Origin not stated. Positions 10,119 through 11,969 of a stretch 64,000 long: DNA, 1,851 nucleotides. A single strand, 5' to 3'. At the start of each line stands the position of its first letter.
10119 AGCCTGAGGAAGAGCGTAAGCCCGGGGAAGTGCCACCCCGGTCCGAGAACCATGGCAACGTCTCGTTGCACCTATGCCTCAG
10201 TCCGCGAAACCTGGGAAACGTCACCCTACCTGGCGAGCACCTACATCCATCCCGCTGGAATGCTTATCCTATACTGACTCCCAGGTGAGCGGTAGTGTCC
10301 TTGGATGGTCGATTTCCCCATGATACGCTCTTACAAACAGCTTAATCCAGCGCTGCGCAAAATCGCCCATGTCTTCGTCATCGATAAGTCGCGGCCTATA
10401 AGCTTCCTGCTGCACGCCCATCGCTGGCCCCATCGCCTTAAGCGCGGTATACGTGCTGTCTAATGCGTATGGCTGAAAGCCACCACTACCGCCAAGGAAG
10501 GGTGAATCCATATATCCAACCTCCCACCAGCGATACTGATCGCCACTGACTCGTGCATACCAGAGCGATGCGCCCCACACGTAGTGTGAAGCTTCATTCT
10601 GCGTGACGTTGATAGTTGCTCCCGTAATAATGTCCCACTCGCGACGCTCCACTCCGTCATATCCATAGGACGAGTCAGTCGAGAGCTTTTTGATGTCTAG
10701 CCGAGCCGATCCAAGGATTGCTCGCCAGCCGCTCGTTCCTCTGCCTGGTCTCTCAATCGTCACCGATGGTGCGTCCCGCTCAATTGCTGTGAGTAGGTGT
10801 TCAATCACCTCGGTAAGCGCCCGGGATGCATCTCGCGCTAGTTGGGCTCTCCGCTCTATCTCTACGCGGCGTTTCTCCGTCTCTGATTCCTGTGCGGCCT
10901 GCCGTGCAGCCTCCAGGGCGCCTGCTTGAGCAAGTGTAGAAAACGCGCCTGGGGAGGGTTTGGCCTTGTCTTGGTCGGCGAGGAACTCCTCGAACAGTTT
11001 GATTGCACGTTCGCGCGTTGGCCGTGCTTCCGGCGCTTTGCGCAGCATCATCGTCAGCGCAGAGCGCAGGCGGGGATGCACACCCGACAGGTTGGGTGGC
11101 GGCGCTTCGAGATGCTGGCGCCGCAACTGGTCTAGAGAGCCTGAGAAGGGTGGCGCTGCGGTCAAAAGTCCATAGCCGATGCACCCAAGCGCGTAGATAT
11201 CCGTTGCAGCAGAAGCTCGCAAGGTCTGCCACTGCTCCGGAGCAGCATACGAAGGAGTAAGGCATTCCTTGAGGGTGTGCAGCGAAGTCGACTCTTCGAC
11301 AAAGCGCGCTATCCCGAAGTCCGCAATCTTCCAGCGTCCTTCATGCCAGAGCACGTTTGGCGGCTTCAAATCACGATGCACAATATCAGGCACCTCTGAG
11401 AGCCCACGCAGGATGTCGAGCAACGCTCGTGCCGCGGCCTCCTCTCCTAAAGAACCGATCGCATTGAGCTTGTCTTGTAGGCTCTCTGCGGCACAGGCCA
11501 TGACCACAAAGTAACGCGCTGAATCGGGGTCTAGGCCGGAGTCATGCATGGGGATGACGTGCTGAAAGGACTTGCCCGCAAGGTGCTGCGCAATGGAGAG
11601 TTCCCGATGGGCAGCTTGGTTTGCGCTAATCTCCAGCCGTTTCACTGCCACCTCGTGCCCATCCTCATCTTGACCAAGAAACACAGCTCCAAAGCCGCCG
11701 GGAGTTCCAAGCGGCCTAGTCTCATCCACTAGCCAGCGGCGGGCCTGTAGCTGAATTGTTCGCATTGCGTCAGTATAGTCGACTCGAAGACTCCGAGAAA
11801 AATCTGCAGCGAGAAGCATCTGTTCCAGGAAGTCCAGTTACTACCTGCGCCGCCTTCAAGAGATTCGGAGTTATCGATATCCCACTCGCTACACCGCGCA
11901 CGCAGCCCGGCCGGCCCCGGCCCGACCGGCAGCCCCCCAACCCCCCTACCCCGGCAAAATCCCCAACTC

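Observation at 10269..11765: Low-GC Ser/Thr kinase with an orphan C-terminal domain in a repeat-rich, antitoxin-dotted accessory patch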

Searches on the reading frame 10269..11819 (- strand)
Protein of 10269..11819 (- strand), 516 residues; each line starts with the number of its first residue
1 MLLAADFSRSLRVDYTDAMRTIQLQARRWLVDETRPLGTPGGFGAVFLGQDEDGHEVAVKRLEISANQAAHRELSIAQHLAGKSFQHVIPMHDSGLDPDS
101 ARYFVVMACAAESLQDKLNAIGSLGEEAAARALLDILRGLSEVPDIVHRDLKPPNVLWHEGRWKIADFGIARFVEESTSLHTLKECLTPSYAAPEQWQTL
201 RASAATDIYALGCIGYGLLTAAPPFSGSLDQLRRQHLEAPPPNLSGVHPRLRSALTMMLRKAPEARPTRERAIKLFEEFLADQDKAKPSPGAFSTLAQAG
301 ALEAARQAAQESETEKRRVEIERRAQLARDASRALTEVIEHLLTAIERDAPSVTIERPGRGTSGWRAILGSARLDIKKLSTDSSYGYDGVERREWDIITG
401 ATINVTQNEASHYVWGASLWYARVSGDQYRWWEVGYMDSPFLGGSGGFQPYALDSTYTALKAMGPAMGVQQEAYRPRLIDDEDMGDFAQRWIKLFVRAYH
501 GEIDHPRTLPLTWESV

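Call 3: search_protein_families(library=pfam, proteins=[window:10269-11819:-], max_evalue=1)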
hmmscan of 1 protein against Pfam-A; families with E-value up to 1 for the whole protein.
window:10269-11819:- (516 aa): 5 families
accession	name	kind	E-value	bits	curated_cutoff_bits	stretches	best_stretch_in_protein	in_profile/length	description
PF00069.31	Pkinase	-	4.8e-36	124.9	31.7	1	37-273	7-258/263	Protein kinase domain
PF07714.23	PK_Tyr_Ser-Thr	-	4.1e-19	69.3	23.1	1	41-270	10-252/258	Protein tyrosine and serine/threonine kinase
PF01636.29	APH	-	0.00049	20.4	23.2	2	141-169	165-195/239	Phosphotransferase enzyme family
PF01163.29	RIO1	-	0.025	14.6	22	1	125-183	105-163/187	RIO domain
PF03109.22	ABC1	-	0.23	11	22.9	0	43-82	43-82/244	ABC1 atypical kinase-like domain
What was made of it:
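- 10962..11765 (-): Hanks-type Ser/Thr kinase domain, residues 1-268. It is an RD kinase with conserved T160/S161/T164 in the activation loop, plus a family-specific N-terminal beta extension (conserved W11, D14). Pfam PF00069, E 4.8e-36 (call 3).
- On Hanks-type (eukaryotic-like) Ser/Thr protein kinase superfamily: 124.9 bits against a cutoff of 31.7, E 4.8e-36 (call 3).
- On PknB/Stk1 PASTA kinases: No PASTA hit (call 3).
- Checked: Pfam Pkinase gives E 4.8e-36 over residues 37-273 of the 516-aa form (call 3).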

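Call 4: search_protein_families(library=padloc, proteins=[window:10269-11819:-], max_evalue=1)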
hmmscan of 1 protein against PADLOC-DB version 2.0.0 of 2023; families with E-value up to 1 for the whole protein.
window:10269-11819:- (516 aa): 33 families (the best 25 are shown)
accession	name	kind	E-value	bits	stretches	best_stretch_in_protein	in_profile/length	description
PDLC04138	mad6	-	3.5e-46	156.4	1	41-340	62-374/659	mads_6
PDLC04042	PD-T4-6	-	2.2e-40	137.2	1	19-270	1-262/292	-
PDLC04053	PD-T4-6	-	1.1e-33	115.1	1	40-290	19-282/311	-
PDLC04061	PD-T4-6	-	1.8e-33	114.8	1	35-310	22-312/510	-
PDLC04054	PD-T4-6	-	2.4e-31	107.4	1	40-325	20-324/347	-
PDLC04043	PD-T4-6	-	3.1e-29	100.3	1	41-268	26-261/452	-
PDLC04047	PD-T4-6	-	4.7e-29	99.5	1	41-263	21-251/327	-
PDLC04039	PD-T4-6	-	8.1e-28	95.6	1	35-266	20-261/458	-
PDLC04057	PD-T4-6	-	1.1e-26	91.9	1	41-308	19-292/443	-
PDLC04048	PD-T4-6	-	9.8e-26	88.9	1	41-264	21-252/354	-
PDLC04060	PD-T4-6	-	2.4e-25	87.4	1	40-241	18-226/486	-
PDLC03920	MkoA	-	4.1e-25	86.3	1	42-350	19-336/1112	-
PDLC04041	PD-T4-6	-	8.1e-25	85.9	1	41-299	39-294/443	-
PDLC04044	PD-T4-6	-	2.7e-24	84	1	35-273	38-285/372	-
PDLC04052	PD-T4-6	-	2.4e-23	81.1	1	40-312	19-306/496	-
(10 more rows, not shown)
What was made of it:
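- Closest known: Stk2 of Staphylococcus epidermidis. Different: The PADLOC Stk2 model scores 55 bits over profile positions 118-309 of 500 (call 4).
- Closest known: PD-T4-6. Same: The best PADLOC models of this group match at 137 bits (call 4).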

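Call 5: search_protein_families(library=ncbifam, proteins=[window:10269-11819:-], max_evalue=1)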
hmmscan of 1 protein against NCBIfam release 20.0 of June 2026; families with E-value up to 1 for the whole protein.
window:10269-11819:- (516 aa): 11 families
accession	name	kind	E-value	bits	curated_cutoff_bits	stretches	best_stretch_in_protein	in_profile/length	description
NF033483.0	PknB_PASTA_kin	equivalog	8.6e-35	120.8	450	1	41-318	18-307/563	Stk1 family PASTA domain-containing Ser/Thr kinase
NF047741.1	antiphage_MADS6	equivalog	6.8e-30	104.1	460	1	72-297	244-473/612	methylation-associated defense system protein kinase MAD6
NF052427.1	StpK7MSMEG_1200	equivalog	1.3e-18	66.9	900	1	41-319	18-298/601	serine/threonine protein kinase StpK7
TIGR03903.1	TOMM_kin_cyc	equivalog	3.1e-15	55.1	705.75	1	54-271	3-238/1267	TOMM system kinase/cyclase fusion protein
NF053615.1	SerThrKinAfsKStmc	equivalog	1.6e-14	53.5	1300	1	40-313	23-301/809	protein serine/threonine kinase AfsK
NF033442.0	BREX_PglW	equivalog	2.4e-11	42.1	990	2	183-285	386-485/1391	BREX system serine/threonine kinase PglW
NF009651.0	PRK13184.1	equivalog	4e-08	31.7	839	1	145-226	133-232/932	serine/threonine-protein kinase PknD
NF043056.1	T4SS_LegK1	equivalog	1.4e-07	30.6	550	1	142-213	206-278/516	Dot/Icm T4SS effector kinase LegK1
NF005926.0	PRK07940.1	equivalog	0.0033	16.8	300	1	277-372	180-274/394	DNA polymerase III subunit delta'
TIGR03724.2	arch_bud32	equivalog_domain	0.017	14.6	125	1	145-178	105-138/193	KEOPS complex kinase/ATPase Bud32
NF011462.0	PRK14879.1-3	equivalog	0.039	13.7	174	1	145-192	102-153/192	Kae1-associated kinase Bud32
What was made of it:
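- On MADS MAD6 kinase: 104 bits (call 5).
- On BREX PglW kinase: 42 bits (call 5).
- On PknB/Stk1 PASTA kinases: 121 bits against 450 (call 5).
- Closest known: MAD6 kinase of the methylation-associated defence system. Same: It is the best-scoring defence kinase model: PADLOC mad6 at 156 bits and NCBIfam at 104 bits (calls 4, 5).
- Closest known: PknB/StkP/PknA-type bacterial Hanks kinases. Different: It scores 121 bits against the 450-bit cutoff of NF033483 (call 5).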

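Call 6: find_homologous_proteins(query=window:10269-11819:-)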
Query window:10269-11819:- (516 aa): 3730 proteins with E <= 0.001 among 8000 candidates; the best 120 are listed.
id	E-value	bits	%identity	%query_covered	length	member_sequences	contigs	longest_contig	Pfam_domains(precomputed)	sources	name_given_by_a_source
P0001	1.8e-278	942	83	97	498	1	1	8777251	PF07714.24,PF00069.32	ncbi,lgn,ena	-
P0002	4.4e-274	928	100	79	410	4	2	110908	PF07714.24,PF00069.32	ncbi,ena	-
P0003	1.0e-252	858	78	97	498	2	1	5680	PF07714.24,PF00069.32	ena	-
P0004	3.8e-235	800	71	97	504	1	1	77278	PF07714.24,PF00069.32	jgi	jgi:hypothetical protein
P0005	1.1e-202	693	63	96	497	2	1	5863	PF07714.24,PF00069.32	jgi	-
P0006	9.1e-190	650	61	97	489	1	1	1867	PF07714.24,PF00069.32,PF01636.30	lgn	-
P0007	1.3e-138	481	50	96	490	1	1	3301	PF07714.24,PF00069.32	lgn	-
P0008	1.9e-137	477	49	96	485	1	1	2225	PF07714.24,PF00069.32,PF01636.30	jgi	jgi:serine/threonine-protein kinase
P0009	1.4e-136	474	50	96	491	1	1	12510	PF07714.24,PF00069.32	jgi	-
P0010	1.1e-131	458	46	96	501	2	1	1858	PF07714.24,PF00069.32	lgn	-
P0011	4.0e-131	456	48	96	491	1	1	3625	PF07714.24,PF00069.32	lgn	-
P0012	4.9e-130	453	46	96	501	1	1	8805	PF07714.24,PF00069.32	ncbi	-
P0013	1.1e-129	452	47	96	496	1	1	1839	PF07714.24,PF00069.32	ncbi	-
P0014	2.3e-129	451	45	96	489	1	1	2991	PF07714.24,PF00069.32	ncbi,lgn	ncbi:MAG: serine/threonine-protein kinase [Candidatus Hodarchaeota archaeon]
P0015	8.4e-129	449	46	96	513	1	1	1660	PF07714.24,PF00069.32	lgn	-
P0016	2.9e-128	447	46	96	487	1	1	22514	PF07714.24,PF00069.32,PF03109.23,PF01636.30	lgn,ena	-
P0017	5.6e-128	446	46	96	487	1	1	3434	PF07714.24,PF00069.32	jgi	jgi:hypothetical protein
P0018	9.7e-128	445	46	96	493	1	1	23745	PF07714.24,PF00069.32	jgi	jgi:hypothetical protein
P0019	1.6e-127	445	46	96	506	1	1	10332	PF07714.24,PF00069.32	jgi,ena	-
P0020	1.9e-127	444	46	96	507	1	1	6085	PF07714.24,PF00069.32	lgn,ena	-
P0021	2.1e-127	444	48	95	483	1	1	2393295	PF07714.24,PF00069.32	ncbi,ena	-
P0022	5.6e-127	443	47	96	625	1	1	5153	PF07714.24,PF00069.32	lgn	-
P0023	7.9e-127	442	45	96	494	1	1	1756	PF07714.24,PF00069.32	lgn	-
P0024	8.1e-127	442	46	96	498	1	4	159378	PF07714.24,PF00069.32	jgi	jgi:hypothetical protein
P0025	9.0e-127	442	47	96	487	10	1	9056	PF07714.24,PF00069.32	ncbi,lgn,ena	-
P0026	1.2e-126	442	45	97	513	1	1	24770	PF07714.24,PF00069.32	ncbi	-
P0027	1.6e-126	441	46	96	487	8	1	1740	PF07714.24,PF00069.32,PF01636.30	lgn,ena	-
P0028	1.6e-126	441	46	95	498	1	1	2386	PF07714.24,PF00069.32,PF03109.23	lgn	-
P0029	2.5e-126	441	46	96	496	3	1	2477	PF07714.24,PF00069.32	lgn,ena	-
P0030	2.6e-126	441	45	96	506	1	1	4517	PF07714.24,PF00069.32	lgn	-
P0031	3.3e-126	440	47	95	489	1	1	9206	PF07714.24,PF00069.32,PF03109.23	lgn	-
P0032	3.6e-126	440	47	96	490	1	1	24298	PF07714.24,PF00069.32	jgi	jgi:serine/threonine-protein kinase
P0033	7.9e-126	439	48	96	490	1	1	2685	PF07714.24,PF00069.32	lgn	-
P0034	9.7e-126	439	45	96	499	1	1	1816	PF07714.24,PF00069.32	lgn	-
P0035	1.5e-125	438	46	96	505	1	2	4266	PF07714.24,PF00069.32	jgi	jgi:serine/threonine protein kinase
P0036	1.6e-125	438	45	96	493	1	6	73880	PF07714.24,PF00069.32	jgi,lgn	jgi:serine/threonine-protein kinase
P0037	4.1e-125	437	45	96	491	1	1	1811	PF07714.24,PF00069.32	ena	-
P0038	4.5e-125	436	47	92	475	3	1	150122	PF07714.24,PF00069.32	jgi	jgi:hypothetical protein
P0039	4.8e-125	436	45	96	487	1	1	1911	PF07714.24,PF00069.32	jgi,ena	-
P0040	5.3e-125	436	45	96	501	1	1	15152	PF07714.24,PF00069.32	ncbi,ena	-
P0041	5.4e-125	436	45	95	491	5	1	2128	PF07714.24,PF00069.32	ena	-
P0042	6.3e-125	436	46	95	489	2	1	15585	PF07714.24,PF00069.32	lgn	-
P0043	6.5e-125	436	44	96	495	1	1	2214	PF07714.24,PF00069.32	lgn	-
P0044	7.1e-125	436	45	96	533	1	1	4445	PF07714.24,PF00069.32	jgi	jgi:eukaryotic-like serine/threonine-protein kinase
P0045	1.4e-124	435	43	96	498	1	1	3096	PF07714.24,PF00069.32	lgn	-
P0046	1.5e-124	435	45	96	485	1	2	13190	PF07714.24,PF00069.32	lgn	-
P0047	1.6e-124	435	47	96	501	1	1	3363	PF07714.24,PF00069.32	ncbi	-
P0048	1.7e-124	435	46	96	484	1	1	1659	PF07714.24,PF00069.32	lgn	-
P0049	3.7e-124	433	46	96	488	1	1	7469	PF07714.24,PF00069.32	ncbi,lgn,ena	-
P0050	4.4e-124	433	45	95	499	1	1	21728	PF07714.24,PF00069.32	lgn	-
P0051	4.7e-124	433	43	96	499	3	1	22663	PF07714.24,PF00069.32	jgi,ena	-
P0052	4.8e-124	433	43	96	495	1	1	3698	PF07714.24,PF00069.32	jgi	-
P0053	7.5e-124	432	45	96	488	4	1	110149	PF07714.24,PF00069.32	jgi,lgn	jgi:serine/threonine-protein kinase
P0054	7.9e-124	432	46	96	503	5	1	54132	PF07714.24,PF00069.32,PF03109.23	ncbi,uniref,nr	ncbi:serine/threonine-protein kinase [Desulfovermiculus halophilus]|uniref:serine/threonine-protein 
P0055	7.9e-124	432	45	95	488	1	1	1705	PF07714.24,PF00069.32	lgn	-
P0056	1.3e-123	432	46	95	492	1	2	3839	PF07714.24,PF00069.32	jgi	jgi:hypothetical protein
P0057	1.6e-123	431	46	96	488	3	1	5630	PF07714.24,PF00069.32,PF01636.30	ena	-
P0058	1.7e-123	431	48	96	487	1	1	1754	PF07714.24,PF00069.32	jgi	jgi:hypothetical protein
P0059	2.8e-123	431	44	96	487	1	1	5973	PF07714.24,PF00069.32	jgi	jgi:eukaryotic-like serine/threonine-protein kinase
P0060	3.3e-123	430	47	95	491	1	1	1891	PF07714.24,PF00069.32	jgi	jgi:hypothetical protein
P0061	5.1e-123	430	47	96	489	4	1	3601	PF07714.24,PF00069.32,PF01636.30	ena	-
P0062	7.3e-123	429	46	96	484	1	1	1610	PF07714.24,PF00069.32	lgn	-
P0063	9.0e-123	429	44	96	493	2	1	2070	PF07714.24,PF00069.32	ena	-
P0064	9.2e-123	429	45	96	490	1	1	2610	PF07714.24,PF00069.32,PF01636.30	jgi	jgi:hypothetical protein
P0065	9.3e-123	429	48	96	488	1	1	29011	PF07714.24,PF00069.32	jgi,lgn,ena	-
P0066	1.7e-122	428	45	96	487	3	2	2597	PF07714.24,PF00069.32,PF03109.23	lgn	-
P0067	1.9e-122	428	45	96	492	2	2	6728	PF07714.24,PF00069.32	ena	-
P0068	2.4e-122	428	44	95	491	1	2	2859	PF07714.24,PF00069.32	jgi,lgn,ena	-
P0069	3.0e-122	427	45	96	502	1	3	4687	PF07714.24,PF00069.32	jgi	jgi:serine/threonine-protein kinase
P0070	5.0e-122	426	43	96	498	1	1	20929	PF07714.24,PF00069.32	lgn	-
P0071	5.5e-122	426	45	96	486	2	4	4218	PF07714.24,PF00069.32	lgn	-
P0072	1.4e-121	425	48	96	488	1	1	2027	PF07714.24,PF00069.32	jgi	jgi:eukaryotic-like serine/threonine-protein kinase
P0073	1.4e-121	425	45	96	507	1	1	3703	PF07714.24,PF00069.32,PF01636.30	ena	-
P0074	2.1e-121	424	45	96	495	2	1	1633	PF07714.24,PF00069.32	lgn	-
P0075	2.3e-121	424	45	96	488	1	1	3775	PF07714.24,PF00069.32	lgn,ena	-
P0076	2.9e-121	424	45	96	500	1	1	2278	PF07714.24,PF00069.32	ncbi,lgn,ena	-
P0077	3.0e-121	424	44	95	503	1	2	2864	PF07714.24,PF00069.32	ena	-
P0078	3.1e-121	424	46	96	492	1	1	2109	PF07714.24,PF00069.32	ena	-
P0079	3.4e-121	424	47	96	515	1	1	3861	PF07714.24,PF00069.32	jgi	jgi:serine/threonine-protein kinase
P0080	4.8e-121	423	44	95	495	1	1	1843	PF07714.24,PF00069.32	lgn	-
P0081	5.2e-121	423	45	95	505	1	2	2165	PF07714.24,PF00069.32,PF01636.30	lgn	-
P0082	5.4e-121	423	45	96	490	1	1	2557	PF07714.24,PF00069.32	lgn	-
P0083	5.5e-121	423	43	96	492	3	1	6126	PF07714.24,PF00069.32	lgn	-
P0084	6.6e-121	423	45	96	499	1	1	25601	PF07714.24,PF00069.32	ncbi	-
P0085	7.8e-121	422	44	96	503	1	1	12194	PF07714.24,PF00069.32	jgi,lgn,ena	-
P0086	1.4e-120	422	46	96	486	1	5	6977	PF07714.24,PF00069.32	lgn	-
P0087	1.4e-120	422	44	97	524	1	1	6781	PF07714.24,PF00069.32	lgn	-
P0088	1.6e-120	422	44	96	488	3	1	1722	PF07714.24,PF00069.32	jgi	-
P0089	1.6e-120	421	46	95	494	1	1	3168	PF07714.24,PF00069.32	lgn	-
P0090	2.4e-120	421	47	96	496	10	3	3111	PF07714.24,PF00069.32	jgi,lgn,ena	jgi:serine/threonine-protein kinase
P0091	2.5e-120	421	47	96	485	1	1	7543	PF07714.24,PF00069.32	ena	-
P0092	2.7e-120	421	45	96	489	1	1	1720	PF07714.24,PF00069.32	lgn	-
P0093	3.4e-120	420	44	96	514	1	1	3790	PF07714.24,PF00069.32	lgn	-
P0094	3.5e-120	420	45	96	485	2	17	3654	PF07714.24,PF00069.32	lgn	-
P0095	3.9e-120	420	45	96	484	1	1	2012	PF07714.24,PF00069.32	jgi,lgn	jgi:serine/threonine-protein kinase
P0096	4.3e-120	420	46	93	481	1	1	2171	PF07714.24,PF00069.32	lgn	-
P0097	5.2e-120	420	45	96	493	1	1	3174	PF07714.24,PF00069.32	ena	-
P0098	6.4e-120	419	45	95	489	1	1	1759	PF07714.24,PF00069.32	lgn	-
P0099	8.4e-120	419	44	96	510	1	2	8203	PF07714.24,PF00069.32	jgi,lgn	-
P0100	9.4e-120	419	45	96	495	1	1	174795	PF07714.24,PF00069.32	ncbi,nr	ncbi:MAG: serine/threonine protein kinase [Anaerolineae bacterium]|nr:serine/threonine protein kinas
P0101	1.2e-119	419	43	95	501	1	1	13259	PF07714.24,PF00069.32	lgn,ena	-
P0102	1.6e-119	418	43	96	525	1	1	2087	PF07714.24,PF00069.32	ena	-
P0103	1.8e-119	418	41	96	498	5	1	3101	PF07714.24,PF00069.32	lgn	-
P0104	2.0e-119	418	45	95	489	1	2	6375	PF07714.24,PF00069.32,PF01636.30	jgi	-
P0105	2.1e-119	418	43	95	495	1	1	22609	PF07714.24,PF00069.32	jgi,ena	-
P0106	3.1e-119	417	43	96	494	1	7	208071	PF07714.24,PF00069.32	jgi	jgi:serine/threonine protein kinase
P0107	3.3e-119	417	46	96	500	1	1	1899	PF07714.24,PF00069.32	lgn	-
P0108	3.9e-119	417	46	96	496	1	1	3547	PF07714.24,PF00069.32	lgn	-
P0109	3.9e-119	417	45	96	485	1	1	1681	PF07714.24,PF00069.32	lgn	-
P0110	4.7e-119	417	45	96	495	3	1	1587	PF07714.24,PF00069.32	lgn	-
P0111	4.7e-119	417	45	95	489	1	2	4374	PF07714.24,PF00069.32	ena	-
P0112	5.4e-119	416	46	96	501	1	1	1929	PF07714.24,PF00069.32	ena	-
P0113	6.0e-119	416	46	94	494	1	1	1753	PF07714.24,PF00069.32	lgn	-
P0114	6.1e-119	416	46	96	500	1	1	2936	PF07714.24,PF00069.32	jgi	jgi:serine/threonine protein kinase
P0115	1.0e-118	416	44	96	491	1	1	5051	PF07714.24,PF00069.32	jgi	jgi:serine/threonine-protein kinase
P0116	1.3e-118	415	45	96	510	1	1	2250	PF07714.24,PF00069.32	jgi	jgi:eukaryotic-like serine/threonine-protein kinase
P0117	1.6e-118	415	48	92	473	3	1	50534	PF07714.24,PF00069.32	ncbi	ncbi:MAG TPA: serine/threonine-protein kinase [Pirellulales bacterium]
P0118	1.7e-118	415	45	96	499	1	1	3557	PF07714.24,PF00069.32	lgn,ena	-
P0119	2.0e-118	415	47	94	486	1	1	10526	PF07714.24,PF00069.32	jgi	-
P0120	2.4e-118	414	45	95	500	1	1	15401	PF07714.24,PF00069.32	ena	-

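Call 8: find_encoding_contigs(protein=P0001, flank=10000, max_places=2)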
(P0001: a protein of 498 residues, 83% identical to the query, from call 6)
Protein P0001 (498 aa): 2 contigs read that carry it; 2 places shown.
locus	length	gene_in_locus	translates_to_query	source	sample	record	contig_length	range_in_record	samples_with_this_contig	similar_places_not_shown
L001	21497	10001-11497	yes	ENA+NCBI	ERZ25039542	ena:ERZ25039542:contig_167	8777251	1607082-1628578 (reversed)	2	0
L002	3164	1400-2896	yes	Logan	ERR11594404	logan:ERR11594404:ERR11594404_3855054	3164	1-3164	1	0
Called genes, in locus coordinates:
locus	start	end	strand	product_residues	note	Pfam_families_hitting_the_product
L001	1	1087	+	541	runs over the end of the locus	-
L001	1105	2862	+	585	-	-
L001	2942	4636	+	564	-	-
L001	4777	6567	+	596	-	-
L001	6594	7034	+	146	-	PF07332:Phage_holin_3_6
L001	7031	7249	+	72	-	-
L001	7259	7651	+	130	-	-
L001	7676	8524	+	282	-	PF03807:F420_oxidored, PF14748:P5CR_dimer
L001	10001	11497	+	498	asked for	PF00069:Pkinase, PF07714:PK_Tyr_Ser-Thr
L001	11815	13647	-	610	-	PF00512:HisKA, PF02518:HATPase_c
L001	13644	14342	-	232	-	PF00072:Response_reg, PF00486:Trans_reg_C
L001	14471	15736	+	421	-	-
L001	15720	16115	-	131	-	-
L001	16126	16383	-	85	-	-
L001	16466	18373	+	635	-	PF12770:CHAT, PF03781:FGE-sulfatase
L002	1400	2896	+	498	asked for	PF00069:Pkinase, PF07714:PK_Tyr_Ser-Thr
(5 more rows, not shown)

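Call 9: find_encoding_contigs(protein=P0002, flank=10000, max_places=2)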
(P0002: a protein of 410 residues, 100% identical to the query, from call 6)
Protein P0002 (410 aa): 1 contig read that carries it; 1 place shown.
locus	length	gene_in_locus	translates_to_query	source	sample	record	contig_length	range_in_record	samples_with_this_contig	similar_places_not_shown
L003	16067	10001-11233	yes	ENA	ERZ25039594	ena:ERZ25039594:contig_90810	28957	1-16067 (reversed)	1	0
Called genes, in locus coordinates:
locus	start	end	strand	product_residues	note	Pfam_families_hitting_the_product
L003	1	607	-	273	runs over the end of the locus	-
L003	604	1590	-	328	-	PF01073:3Beta_HSD, PF01370:Epimerase, PF04321:RmlD_sub_bind (weak), PF16363:GDP_Man_Dehyd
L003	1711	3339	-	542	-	PF00450:Peptidase_S10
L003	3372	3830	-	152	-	PF15956:DUF4760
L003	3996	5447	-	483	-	PF02597:ThiS, PF00899:ThiF, PF00581:Rhodanese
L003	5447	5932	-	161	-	PF01398:JAB, PF14464:Prok-JAB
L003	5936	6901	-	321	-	PF00291:PALP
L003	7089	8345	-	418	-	PF07228:SpoIIE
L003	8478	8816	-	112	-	-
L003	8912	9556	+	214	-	PF00174:Oxidored_molyb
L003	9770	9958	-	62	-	-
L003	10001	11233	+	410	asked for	PF00069:Pkinase, PF07714:PK_Tyr_Ser-Thr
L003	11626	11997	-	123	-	PF01381:HTH_3 (weak)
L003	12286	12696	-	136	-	-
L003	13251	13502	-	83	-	-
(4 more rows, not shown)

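Call 16: find_encoding_contigs(protein=P0021, flank=8000, max_places=1)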
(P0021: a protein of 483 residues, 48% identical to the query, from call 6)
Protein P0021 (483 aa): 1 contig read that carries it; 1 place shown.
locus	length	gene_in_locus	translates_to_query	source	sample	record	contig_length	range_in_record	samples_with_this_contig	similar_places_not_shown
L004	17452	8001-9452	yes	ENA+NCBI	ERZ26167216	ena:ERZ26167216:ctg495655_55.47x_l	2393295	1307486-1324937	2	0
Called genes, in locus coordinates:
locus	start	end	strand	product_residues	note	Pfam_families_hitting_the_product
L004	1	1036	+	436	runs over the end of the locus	PF00709:Adenylsucc_synt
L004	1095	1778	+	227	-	PF09365:DUF2461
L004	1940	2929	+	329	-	-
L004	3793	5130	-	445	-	PF13701:DDE_Tnp_1_4, PF01609:DDE_Tnp_1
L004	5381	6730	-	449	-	-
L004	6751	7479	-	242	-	-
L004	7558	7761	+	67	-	-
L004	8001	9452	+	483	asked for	PF00069:Pkinase, PF07714:PK_Tyr_Ser-Thr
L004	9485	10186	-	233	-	PF00589:Phage_integrase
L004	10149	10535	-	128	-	PF14659:Phage_int_SAM_3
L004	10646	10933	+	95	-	PF01527:HTH_Tnp_1, PF13518:HTH_28 (weak)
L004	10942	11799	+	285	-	PF13276:HTH_21, PF00665:rve, PF13333:rve_2 (weak)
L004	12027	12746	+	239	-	PF02472:ExbD (weak), PF09348:DUF1990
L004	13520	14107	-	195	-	PF04273:BLH_phosphatase, PF22741:PTP-NADK, PF22785:Tc-R-P (weak)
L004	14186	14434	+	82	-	-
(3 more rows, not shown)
